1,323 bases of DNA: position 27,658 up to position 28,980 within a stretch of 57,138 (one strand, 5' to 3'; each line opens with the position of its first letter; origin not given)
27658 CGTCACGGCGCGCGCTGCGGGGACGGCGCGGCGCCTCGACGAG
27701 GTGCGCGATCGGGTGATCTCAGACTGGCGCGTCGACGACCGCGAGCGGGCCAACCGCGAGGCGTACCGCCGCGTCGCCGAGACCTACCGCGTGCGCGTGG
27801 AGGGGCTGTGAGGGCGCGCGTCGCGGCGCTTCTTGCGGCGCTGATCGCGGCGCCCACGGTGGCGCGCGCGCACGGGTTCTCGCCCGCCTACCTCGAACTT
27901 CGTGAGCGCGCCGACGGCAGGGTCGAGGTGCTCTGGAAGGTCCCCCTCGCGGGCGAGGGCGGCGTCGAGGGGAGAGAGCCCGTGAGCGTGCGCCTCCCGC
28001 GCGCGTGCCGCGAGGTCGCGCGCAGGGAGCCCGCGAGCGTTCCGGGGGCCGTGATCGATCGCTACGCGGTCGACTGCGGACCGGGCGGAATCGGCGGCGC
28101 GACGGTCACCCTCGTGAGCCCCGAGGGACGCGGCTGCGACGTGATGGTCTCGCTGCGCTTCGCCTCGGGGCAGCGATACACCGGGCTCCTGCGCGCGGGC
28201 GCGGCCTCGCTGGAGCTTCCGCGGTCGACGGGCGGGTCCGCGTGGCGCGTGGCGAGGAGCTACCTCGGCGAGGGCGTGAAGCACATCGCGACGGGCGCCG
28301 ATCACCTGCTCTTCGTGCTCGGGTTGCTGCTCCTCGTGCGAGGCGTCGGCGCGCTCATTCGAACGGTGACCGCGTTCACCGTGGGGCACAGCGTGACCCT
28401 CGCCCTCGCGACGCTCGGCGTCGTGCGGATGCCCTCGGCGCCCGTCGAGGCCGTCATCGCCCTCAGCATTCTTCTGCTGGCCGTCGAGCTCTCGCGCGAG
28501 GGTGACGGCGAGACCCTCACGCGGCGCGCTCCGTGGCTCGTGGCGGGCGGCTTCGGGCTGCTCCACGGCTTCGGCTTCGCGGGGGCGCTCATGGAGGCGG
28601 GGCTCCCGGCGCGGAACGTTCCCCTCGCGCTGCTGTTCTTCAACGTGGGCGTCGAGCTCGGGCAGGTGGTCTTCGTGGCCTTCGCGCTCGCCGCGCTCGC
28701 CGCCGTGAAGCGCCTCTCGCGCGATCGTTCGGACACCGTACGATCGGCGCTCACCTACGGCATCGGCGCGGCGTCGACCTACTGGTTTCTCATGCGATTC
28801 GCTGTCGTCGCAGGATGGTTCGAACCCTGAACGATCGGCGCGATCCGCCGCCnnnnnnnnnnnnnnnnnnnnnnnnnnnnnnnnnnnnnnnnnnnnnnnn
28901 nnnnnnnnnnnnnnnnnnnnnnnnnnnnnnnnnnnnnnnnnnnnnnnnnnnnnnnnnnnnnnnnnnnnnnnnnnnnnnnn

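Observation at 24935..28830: DUF3604 lipoprotein, parvulin-like protein and HupE/UreJ transporter form an overlapping-stop/start operon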

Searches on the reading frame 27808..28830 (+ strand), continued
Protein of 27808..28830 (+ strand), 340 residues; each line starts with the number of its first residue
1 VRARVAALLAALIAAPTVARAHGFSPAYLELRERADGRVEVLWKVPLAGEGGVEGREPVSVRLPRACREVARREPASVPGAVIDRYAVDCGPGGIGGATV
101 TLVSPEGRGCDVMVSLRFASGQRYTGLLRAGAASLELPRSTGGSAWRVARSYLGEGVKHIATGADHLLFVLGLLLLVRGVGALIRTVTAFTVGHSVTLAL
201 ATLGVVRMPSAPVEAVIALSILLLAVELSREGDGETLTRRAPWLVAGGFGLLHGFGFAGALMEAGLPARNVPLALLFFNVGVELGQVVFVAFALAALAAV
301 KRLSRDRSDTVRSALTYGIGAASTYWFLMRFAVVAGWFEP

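Call 34: search_protein_families(library=pfam, proteins=[L119:8063-8851:-, L119:11175-12317:-, L127:7670-8731:+, L127:11117-12127:-, L149:8220-9071:+, L149:11164-14049:+, L163:8145-8927:-, L163:11102-11413:+, L163:11490-11855:+, L149:6939-8096:-], max_evalue=0.001)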
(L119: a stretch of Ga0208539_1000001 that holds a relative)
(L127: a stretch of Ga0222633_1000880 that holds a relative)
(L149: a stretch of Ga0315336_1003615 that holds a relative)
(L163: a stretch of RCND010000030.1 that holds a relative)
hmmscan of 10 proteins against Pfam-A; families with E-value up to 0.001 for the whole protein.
L119:8063-8851:- (262 aa): 0 families

L119:11175-12317:- (380 aa): 2 families
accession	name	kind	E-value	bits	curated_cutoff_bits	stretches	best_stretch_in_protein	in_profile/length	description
PF04055.27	Radical_SAM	-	3.2e-15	57.1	29.5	1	143-310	2-165/166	Radical SAM superfamily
PF21016.3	RlmN_N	-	9.1e-14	51.4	24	1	8-62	3-57/60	Ribosomal RNA large subunit methyltransferase N-terminal domain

L127:7670-8731:+ (353 aa): 0 families

L127:11117-12127:- (336 aa): 1 family
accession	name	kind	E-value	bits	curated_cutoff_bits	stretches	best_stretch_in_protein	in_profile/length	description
PF01408.29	GFO_IDH_MocA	-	2.9e-09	38.1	24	1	30-158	2-115/120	Oxidoreductase family, NAD-binding Rossmann fold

L149:8220-9071:+ (283 aa): 6 families
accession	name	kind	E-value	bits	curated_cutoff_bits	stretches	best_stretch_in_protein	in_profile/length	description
PF13561.12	adh_short_C2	-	2.1e-62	211.2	27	1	39-279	1-235/236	Enoyl-(Acyl carrier protein) reductase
PF00106.31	adh_short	-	6.3e-49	166.5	26.6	1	33-220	1-188/195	short chain dehydrogenase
PF08659.16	KR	-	3.4e-11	43.8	22.6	1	34-183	2-151/180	KR domain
PF02737.24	3HCDH_N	-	4.8e-05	23.8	22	1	36-83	3-49/180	3-hydroxyacyl-CoA dehydrogenase, NAD binding domain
PF01370.27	Epimerase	-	0.00047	20.1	20.9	1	36-152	2-103/240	NAD dependent epimerase/dehydratase family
PF03435.24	Sacchrp_dh_NADP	-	0.00055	20.7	25.1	1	36-127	2-86/129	Saccharopine dehydrogenase NADP binding domain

L149:11164-14049:+ (961 aa): 2 families
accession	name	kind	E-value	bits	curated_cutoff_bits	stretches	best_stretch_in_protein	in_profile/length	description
PF20629.2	GD_AH_C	-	4e-78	262.5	26.8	1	366-605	1-240/242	D-galactarate/Altronate dehydratase, C-terminal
PF04295.18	GD_AH_second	-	1.2e-40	139.2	27.3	2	221-357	7-136/136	D-galactarate dehydratase/Altronate hydrolase, second domain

L163:8145-8927:- (260 aa): 1 family
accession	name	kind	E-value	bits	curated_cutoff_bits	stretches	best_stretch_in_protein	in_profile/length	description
PF11932.13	DUF3450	-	2e-67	227.4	32.6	1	15-253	3-240/241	Protein of unknown function (DUF3450)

L163:11102-11413:+ (103 aa): 6 families
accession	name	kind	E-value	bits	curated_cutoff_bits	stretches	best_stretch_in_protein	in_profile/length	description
PF12840.13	HTH_20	-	5.7e-13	49.1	27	1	15-65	1-49/51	Helix-turn-helix domain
PF01022.26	HTH_5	-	1.2e-07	31.9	22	1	18-65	2-46/47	Bacterial regulatory protein, arsR family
PF12802.13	MarR_2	-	3.3e-06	27.6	27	1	31-69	18-55/61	MarR family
PF09339.16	HTH_IclR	-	3.5e-05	23.9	22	1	28-67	12-51/52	IclR helix-turn-helix domain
PF13601.12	HTH_34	-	0.00021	21.8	27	1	20-68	2-48/80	Winged helix DNA-binding domain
PF13412.12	HTH_24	-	0.00034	20.6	21.9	1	32-64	15-47/48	Winged helix-turn-helix DNA-binding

L163:11490-11855:+ (121 aa): 1 family
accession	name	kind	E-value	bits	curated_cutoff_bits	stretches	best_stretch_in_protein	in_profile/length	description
PF12643.12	MazG-like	-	8e-14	52.1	27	1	35-116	3-84/85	MazG-like family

L149:6939-8096:- (385 aa): 3 families
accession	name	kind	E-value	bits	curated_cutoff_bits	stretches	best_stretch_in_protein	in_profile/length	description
PF22725.1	GFO_IDH_MocA_C3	-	4.3e-24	85.3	27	1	149-279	3-124/124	GFO/IDH/MocA C-terminal domain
PF01408.29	GFO_IDH_MocA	-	5.9e-21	75.8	24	1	11-136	1-117/120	Oxidoreductase family, NAD-binding Rossmann fold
PF02894.22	GFO_IDH_MocA_C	-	1.8e-15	57.7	22.9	1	151-383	1-217/218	Oxidoreductase family, C-terminal alpha/beta domain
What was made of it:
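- Tried and rejected: Neighbours of pairs that lack DUF3604 are unrelated to each other (call 34).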

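Call 35: fold_search(model_id=the predicted structure, library=pdb)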
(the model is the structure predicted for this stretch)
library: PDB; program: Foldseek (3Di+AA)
matches with E <= 10: 1100; with E <= 0.001: 0
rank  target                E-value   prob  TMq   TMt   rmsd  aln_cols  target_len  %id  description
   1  8ezw_E                2.0e-03  1.00  0.25  0.56   4.9       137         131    9  Structure of Apo ZrgA deletion 124-184 from Vibrio cholerae (released 2023-01-18)
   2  8zkn_A                2.7e-02  0.95  0.26  0.24  10.3       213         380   12  CryoEM structure of Thyroid Hormone Transporter MCT8 bound with silychristin (released 2025-04-02)
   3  9d7x                  3.4e-02  0.33  0.17  0.11  17.7       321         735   12  The spm-bound structure (released 2025-06-25)
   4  6f16_A                5.7e-02  0.12  0.14  0.15  22.6       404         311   13  GLIC mutant H277Q (released 2018-01-10)
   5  6f0u_A                6.0e-02  0.11  0.13  0.14  21.6       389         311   14  GLIC mutant E35A (released 2018-01-10)
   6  6f0m_A                6.3e-02  0.10  0.13  0.14  22.8       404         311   13  GLIC mutant E35Q (released 2018-01-10)
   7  3tlw_A                6.6e-02  0.10  0.13  0.14  23.5       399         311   13  The GLIC pentameric Ligand-Gated Ion Channel Loop2-21' oxidized mutant in a locally-closed conformation (LC2 subtype) (released 2012-05-16)
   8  8byi_A                9.4e-02  0.13  0.15  0.16  25.9       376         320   12  Alvinella pompejana nicotinic acetylcholine receptor Alpo4 in complex with CHAPS(Alpo4_CHAPS) (released 2023-07-12)
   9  6lyy_A                1.1e-01  0.84  0.25  0.23   8.7       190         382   17  Cryo-EM structure of the human MCT1/Basigin-2 complex in the presence of anti-cancer drug candidate AZD3965 in the out (released 2020-12-23)
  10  4hfb_A                1.1e-01  0.09  0.13  0.14  22.8       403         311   13  The GLIC pentameric Ligand-Gated Ion Channel F14'A ethanol-sensitive mutant (Apo) (released 2013-04-17)
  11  1ebp_A                1.3e-01  0.60  0.15  0.23  12.9       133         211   19  COMPLEX BETWEEN THE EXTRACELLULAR DOMAIN OF ERYTHROPOIETIN (EPO) RECEPTOR [EBP] AND AN AGONIST PEPTIDE [EMP1] (released 1997-07-29)
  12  5oxp                  1.3e-01  0.41  0.20  0.16  10.5       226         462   14  PepTSt in occluded conformation with phosphate ion bound (released 2018-02-21)
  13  6bf4_H                1.4e-01  0.57  0.16  0.22   9.2       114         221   10  Crystal Structure of HIV-1 Clade AE Strain CNE55 gp120 Core in Complex with Neutralizing Antibody VRC-PG05 that Target (released 2018-03-07)
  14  4gee                  1.5e-01  0.16  0.11  0.17  13.2       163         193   13  Pyrrolopyrimidine inhibitors of DNA gyrase B and topoisomerase IV, part I: structure guided discovery and optimization o (released 2013-02-13)
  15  9ftg_A                1.5e-01  0.11  0.15  0.10  24.3       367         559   10  Closed conformation of the pentameric ligand-gated ion channel, DeCLIC at pH 5 with 10 mM Ca2+ (released 2024-09-11)
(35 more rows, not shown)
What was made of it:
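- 27871..28245 (+): Periplasmic beta-sandwich metal-capture ('anglerase-like') domain with the invariant pair Cys67/Cys90. The Foldseek top PDB hit is the zinc-binding protein ZrgA, 8ezw: E=2e-3, probability 1.0, TM 0.56 (call 35).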

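Call 51: search_solved_structures(query=A2, max_evalue=10, show_alignments=2)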
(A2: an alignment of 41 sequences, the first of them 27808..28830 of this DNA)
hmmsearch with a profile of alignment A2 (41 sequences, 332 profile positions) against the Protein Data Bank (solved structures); distinct sequences matched with E-value up to 10: 0.
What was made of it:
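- On Anglerase-HupE/UreJ-2 (Ang-1/Ang-2): The family profile finds no PDB sequence (call 51).
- Closest known: Anglerase-HupE/UreJ-2 permeases. Different: A profile of this family finds nothing in PDB sequences at E<=10 (call 51).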

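Call 70: find_encoding_contigs(protein=P0121, flank=8000, max_places=3)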
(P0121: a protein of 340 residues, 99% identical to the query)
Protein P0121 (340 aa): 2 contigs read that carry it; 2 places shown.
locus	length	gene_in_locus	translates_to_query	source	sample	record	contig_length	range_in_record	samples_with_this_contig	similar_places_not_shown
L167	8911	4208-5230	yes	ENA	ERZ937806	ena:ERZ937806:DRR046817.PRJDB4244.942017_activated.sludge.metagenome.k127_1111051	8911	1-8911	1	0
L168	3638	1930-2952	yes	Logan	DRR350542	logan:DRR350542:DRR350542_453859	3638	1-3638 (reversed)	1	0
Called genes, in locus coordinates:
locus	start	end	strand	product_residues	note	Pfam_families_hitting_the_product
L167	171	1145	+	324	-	PF19714:DUF6209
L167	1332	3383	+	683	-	PF12228:DUF3604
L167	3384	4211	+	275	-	PF13145:Rotamase_2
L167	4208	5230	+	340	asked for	PF13795:HupE_UreJ_2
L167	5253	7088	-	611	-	PF00672:HAMP, PF08448:PAS_4 (weak), PF00512:HisKA, PF02518:HATPase_c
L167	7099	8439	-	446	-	PF00072:Response_reg, PF00158:Sigma54_activat, PF01078:Mg_chelatase (faint), PF14532:Sigma54_activ_2, PF07728:AAA_5, PF25601:AAA_lid_14, PF18024:HTH_50 (faint), PF02954:HTH_8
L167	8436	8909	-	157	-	?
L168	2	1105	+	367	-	?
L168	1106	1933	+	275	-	PF13145:Rotamase_2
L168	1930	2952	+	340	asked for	PF13795:HupE_UreJ_2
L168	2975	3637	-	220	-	?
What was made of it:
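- Tried and rejected: DUF6209 upstream is shared only with a near-identical sludge contig (call 70).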

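Call 78: search_protein_families(library=pfam, proteins=[L112:2492-5173:+, L112:5173-6318:+, L122:5878-8541:+, L108:1644-3935:+, L112:8319-8690:+], max_evalue=0.001)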
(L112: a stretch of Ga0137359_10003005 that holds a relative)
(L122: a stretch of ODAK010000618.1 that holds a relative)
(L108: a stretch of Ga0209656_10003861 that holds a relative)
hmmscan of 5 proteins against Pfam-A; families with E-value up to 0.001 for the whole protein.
L112:2492-5173:+ (893 aa): 1 family
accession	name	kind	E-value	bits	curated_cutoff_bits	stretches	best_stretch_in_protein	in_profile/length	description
PF12228.14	DUF3604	-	1.1e-202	675.1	20.4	1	56-640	1-591/591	Protein of unknown function (DUF3604)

L112:5173-6318:+ (381 aa): 0 families

L122:5878-8541:+ (887 aa): 1 family
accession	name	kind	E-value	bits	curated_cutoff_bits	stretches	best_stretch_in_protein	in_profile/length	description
PF12228.14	DUF3604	-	2.1e-205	684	20.4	1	61-640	1-591/591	Protein of unknown function (DUF3604)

L108:1644-3935:+ (763 aa): 1 family
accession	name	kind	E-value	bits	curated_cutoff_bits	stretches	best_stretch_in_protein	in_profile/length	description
PF12228.14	DUF3604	-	4.6e-215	716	20.4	1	28-601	2-591/591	Protein of unknown function (DUF3604)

L112:8319-8690:+ (123 aa): 0 families

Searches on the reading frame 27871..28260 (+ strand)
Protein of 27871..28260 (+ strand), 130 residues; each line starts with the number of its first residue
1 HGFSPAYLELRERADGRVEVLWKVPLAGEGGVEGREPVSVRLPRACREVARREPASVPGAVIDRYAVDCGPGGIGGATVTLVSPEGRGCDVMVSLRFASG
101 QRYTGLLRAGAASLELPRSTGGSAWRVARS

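Call 54: search_protein_families(library=pfam, proteins=[window:27871-28260:+], max_evalue=10)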
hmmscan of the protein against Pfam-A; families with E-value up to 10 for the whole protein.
window:27871-28260:+ (130 aa): 1 family
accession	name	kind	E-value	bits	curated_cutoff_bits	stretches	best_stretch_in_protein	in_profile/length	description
PF05751.16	FixH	-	0.23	11.9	23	1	78-128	93-146/150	FixH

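Call 86: search_protein_representatives(protein=window:27871-28245:+)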
Query: 125 residues. Proteins with E-value up to 0.001 (for the whole library): 408; up to 1e-10: 16; up to 1e-30: 1. The best 150 are listed.
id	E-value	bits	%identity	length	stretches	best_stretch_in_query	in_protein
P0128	8.0e-40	152.2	61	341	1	1-125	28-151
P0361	4.9e-23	98.0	26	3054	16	14-94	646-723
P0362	1.5e-14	70.5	41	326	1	1-119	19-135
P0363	4.0e-14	69.1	41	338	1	1-120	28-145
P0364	1.0e-13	67.8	37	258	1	1-122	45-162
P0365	2.5e-13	66.6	38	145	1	1-121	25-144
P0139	1.9e-12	63.7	39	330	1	1-123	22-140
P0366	2.8e-12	63.2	47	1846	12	4-68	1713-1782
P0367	6.6e-12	62.0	40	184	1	1-119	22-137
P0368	1.2e-11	61.1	36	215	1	1-117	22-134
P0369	2.2e-11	60.3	43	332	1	1-120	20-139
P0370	3.7e-11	59.5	38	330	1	1-115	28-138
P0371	5.4e-11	59.0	31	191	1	1-119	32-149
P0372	6.0e-11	58.9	42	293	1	1-120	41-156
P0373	7.8e-11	58.5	43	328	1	1-121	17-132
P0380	5.0e-10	55.9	33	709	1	1-115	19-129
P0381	5.4e-10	55.8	36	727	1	4-110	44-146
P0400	8.6e-09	51.9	38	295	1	1-108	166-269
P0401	9.9e-09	51.7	31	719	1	1-110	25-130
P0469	1.1e-06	45.1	33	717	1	4-123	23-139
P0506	3.3e-06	43.5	38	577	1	7-117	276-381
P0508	3.5e-06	43.4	34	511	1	1-118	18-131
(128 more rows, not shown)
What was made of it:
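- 27871..28245 (+): 408 cluster representatives carry this domain, mostly at the N-terminus of proteins of about 330 aa (call 86).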

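Call 88: search_protein_families(library=pfam, proteins=[P0380, P0381, P0401, P0469, P0506, P0508, P0361, P0366, P0400, P0365], max_evalue=0.001)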
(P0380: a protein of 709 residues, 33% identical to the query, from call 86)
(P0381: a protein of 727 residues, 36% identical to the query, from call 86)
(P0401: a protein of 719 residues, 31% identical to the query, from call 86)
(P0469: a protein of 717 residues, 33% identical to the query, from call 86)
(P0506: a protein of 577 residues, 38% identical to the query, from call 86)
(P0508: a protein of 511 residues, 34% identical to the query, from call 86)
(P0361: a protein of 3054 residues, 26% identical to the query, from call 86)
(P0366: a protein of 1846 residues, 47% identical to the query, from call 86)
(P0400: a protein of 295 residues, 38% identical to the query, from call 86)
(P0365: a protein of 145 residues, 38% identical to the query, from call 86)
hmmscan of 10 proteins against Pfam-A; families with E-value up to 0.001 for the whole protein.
P0380 (709 aa): 2 families
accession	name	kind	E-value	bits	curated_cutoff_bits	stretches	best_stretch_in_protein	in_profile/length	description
PF04955.18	HupE_UreJ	-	1.4e-07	31.6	23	1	339-479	36-175/179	HupE / UreJ protein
PF13795.12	HupE_UreJ_2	-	0.00027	21.1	24.5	1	143-280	1-142/156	HupE / UreJ protein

P0381 (727 aa): 1 family
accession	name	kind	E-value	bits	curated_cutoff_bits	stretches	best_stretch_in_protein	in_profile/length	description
PF04955.18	HupE_UreJ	-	2.5e-07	30.8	23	1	358-502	33-176/179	HupE / UreJ protein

P0401 (719 aa): 1 family
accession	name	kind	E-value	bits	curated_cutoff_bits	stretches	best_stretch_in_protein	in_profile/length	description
PF04955.18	HupE_UreJ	-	2.7e-15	56.8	23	1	336-492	23-177/179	HupE / UreJ protein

P0469 (717 aa): 0 families

P0506 (577 aa): 3 families
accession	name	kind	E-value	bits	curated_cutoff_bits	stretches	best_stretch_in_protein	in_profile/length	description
PF13795.12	HupE_UreJ_2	-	3.8e-44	150.5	24.5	1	393-544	1-154/156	HupE / UreJ protein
PF13145.12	Rotamase_2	-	2.8e-17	64.1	27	1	122-256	1-120/121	PPIC-type PPIASE domain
PF04955.18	HupE_UreJ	-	9.1e-05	22.5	23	1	394-539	22-154/179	HupE / UreJ protein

P0508 (511 aa): 2 families
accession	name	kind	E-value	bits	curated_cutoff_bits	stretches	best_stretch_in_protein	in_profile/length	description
PF13795.12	HupE_UreJ_2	-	2.8e-24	86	24.5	1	195-291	55-151/156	HupE / UreJ protein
PF12228.14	DUF3604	-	3.3e-19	69.2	20.4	1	399-455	3-59/591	Protein of unknown function (DUF3604)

P0361 (3054 aa): 2 families
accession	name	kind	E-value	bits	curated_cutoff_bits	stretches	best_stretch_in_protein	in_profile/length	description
PF03160.20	Calx-beta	-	0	1806.2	27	22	585-696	4-118/119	Calx-beta domain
PF20579.4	LapA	-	1.2e-09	38.9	27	0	2479-2522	38-81/99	LapA domain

P0366 (1846 aa): 3 families
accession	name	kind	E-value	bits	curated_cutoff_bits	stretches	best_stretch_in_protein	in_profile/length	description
PF13535.11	ATP-grasp_4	-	1.9e-14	54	27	0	852-876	128-152/160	ATP-grasp domain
PF00612.33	IQ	-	8.8e-10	37.9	20.3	0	49-67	3-21/21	IQ calmodulin-binding motif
PF16435.11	DUF5032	-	6.3e-07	29.4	25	0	857-899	31-73/259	Domain of unknown function (DUF5032)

P0400 (295 aa): 1 family
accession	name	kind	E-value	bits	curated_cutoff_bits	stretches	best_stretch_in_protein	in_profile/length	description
PF13145.12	Rotamase_2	-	1.2e-09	39.4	27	1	40-97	64-121/121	PPIC-type PPIASE domain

P0365 (145 aa): 0 families
